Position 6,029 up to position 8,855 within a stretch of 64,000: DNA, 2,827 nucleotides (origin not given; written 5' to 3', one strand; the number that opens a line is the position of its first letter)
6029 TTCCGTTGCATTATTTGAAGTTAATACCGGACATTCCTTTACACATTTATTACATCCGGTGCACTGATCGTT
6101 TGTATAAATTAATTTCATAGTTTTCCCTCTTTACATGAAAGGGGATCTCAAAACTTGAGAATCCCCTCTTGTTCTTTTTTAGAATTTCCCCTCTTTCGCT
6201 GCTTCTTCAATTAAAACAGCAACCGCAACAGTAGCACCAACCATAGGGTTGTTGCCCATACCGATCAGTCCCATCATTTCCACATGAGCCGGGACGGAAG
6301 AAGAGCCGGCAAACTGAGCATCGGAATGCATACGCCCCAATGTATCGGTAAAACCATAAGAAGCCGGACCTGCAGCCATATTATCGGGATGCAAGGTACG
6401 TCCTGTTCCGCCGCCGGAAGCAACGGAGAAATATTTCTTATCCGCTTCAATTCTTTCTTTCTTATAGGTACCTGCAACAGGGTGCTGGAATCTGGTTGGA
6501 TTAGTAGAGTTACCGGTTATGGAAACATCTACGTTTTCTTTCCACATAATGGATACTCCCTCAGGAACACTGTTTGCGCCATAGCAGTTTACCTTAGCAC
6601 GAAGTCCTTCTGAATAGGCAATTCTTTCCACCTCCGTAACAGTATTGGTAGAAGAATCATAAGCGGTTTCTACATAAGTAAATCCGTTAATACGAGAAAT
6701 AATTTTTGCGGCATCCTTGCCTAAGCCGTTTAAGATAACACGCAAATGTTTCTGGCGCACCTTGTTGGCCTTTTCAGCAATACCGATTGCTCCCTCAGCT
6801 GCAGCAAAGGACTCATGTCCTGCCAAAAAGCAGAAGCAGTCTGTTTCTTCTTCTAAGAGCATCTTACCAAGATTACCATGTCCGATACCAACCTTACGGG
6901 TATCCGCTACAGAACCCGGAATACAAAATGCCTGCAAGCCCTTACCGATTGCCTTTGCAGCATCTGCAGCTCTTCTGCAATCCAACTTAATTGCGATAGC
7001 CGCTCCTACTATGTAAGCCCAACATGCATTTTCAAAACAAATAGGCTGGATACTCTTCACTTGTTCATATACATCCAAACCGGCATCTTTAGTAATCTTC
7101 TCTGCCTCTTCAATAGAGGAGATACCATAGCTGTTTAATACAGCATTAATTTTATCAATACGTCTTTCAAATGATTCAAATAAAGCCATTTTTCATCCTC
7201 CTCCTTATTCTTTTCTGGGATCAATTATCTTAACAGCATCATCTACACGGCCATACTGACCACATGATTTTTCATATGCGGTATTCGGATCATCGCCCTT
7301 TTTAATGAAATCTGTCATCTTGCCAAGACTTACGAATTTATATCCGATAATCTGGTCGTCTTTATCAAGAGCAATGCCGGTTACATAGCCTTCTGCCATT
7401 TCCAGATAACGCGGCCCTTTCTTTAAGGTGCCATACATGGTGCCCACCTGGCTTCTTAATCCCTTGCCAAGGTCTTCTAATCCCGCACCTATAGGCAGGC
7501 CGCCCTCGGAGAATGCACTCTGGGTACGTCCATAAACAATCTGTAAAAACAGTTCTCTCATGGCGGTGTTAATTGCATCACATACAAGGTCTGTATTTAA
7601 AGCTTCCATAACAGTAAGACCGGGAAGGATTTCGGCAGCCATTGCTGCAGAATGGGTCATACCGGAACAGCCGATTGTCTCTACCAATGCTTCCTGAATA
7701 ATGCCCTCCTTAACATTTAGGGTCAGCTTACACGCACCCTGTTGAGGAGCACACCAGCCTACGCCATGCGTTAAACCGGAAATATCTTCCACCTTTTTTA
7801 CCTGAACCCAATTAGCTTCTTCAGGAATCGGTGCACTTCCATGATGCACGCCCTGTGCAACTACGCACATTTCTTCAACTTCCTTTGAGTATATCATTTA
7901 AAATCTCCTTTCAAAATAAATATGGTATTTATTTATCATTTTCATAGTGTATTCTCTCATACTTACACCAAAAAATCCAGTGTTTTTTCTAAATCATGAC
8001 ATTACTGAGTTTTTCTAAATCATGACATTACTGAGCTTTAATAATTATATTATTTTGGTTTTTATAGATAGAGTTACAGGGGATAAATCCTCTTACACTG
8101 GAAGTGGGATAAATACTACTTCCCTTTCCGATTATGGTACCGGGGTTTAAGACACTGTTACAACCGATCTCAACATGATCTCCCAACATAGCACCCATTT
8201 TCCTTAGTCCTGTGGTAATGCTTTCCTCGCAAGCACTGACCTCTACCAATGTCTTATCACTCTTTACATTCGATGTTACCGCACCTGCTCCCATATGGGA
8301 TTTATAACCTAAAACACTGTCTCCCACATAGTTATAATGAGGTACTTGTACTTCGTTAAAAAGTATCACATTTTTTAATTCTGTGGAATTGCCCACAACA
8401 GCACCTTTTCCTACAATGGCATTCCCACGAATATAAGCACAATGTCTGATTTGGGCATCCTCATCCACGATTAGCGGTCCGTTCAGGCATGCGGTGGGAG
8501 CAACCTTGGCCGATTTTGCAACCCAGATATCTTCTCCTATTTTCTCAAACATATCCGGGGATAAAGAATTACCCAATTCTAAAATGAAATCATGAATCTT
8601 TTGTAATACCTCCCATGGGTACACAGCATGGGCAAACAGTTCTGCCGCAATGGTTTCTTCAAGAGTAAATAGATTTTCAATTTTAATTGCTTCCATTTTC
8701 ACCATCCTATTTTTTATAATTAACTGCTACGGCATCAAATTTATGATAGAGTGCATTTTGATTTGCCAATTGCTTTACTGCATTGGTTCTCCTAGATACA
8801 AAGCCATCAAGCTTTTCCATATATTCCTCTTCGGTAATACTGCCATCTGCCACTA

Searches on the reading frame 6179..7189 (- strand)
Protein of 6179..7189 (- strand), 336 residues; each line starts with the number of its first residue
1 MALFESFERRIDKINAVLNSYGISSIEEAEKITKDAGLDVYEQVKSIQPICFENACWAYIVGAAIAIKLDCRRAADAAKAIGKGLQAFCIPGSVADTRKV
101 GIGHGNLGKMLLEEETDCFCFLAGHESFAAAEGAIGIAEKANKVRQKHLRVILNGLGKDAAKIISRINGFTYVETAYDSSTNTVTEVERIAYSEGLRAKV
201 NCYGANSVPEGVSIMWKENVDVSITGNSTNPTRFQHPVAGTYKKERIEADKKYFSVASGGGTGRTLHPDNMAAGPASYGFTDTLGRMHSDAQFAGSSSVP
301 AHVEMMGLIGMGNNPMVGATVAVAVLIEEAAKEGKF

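Call 23: search_protein_families(library=pfam, proteins=[window:6179-7189:-], max_evalue=0.001)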
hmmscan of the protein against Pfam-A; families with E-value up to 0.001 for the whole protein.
window:6179-7189:- (336 aa): 1 family
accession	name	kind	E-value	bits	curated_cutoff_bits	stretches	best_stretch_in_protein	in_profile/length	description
PF14057.11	GGGtGRT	-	6.1e-187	620.7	27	1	4-330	1-327/327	GGGtGRT protein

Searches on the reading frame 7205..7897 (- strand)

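Call 23: search_protein_families(library=pfam, proteins=[window:7205-7897:-], max_evalue=0.001)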
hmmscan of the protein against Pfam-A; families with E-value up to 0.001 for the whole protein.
window:7205-7897:- (230 aa): 1 family
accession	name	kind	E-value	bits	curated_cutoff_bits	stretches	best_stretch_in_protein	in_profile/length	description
PF01592.21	NifU_N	-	0.00058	20.4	22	0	55-113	37-95/127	NifU-like N terminal domain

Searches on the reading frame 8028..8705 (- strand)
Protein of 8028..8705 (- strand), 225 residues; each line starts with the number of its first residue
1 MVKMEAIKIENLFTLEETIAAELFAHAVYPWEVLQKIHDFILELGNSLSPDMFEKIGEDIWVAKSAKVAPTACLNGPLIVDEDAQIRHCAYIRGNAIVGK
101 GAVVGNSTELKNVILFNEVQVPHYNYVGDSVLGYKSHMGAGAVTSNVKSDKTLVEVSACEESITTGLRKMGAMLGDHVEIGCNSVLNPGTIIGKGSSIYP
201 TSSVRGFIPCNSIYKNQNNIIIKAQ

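Call 23: search_protein_families(library=pfam, proteins=[window:8028-8705:-], max_evalue=0.001)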
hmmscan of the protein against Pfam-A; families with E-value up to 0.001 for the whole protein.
window:8028-8705:- (225 aa): 4 families
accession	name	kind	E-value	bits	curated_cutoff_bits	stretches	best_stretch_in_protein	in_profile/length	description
PF00132.30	Hexapep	-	1.2e-12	47.3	27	2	172-205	2-35/36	Bacterial transferase hexapeptide (six repeats)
PF25084.1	LbH_EIF2B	-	1.1e-09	38.7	54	1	59-143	3-86/105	EIF2B subunit epsilon LbH domain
PF25087.1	GMPPB_C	-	0.00014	21.9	39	0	76-146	3-73/110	GMPPB C-terminal domain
PF24894.1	Hexapep_GlmU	-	0.00026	21.5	23.3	0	95-152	18-74/104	GlmU-like, C-terminal hexapeptide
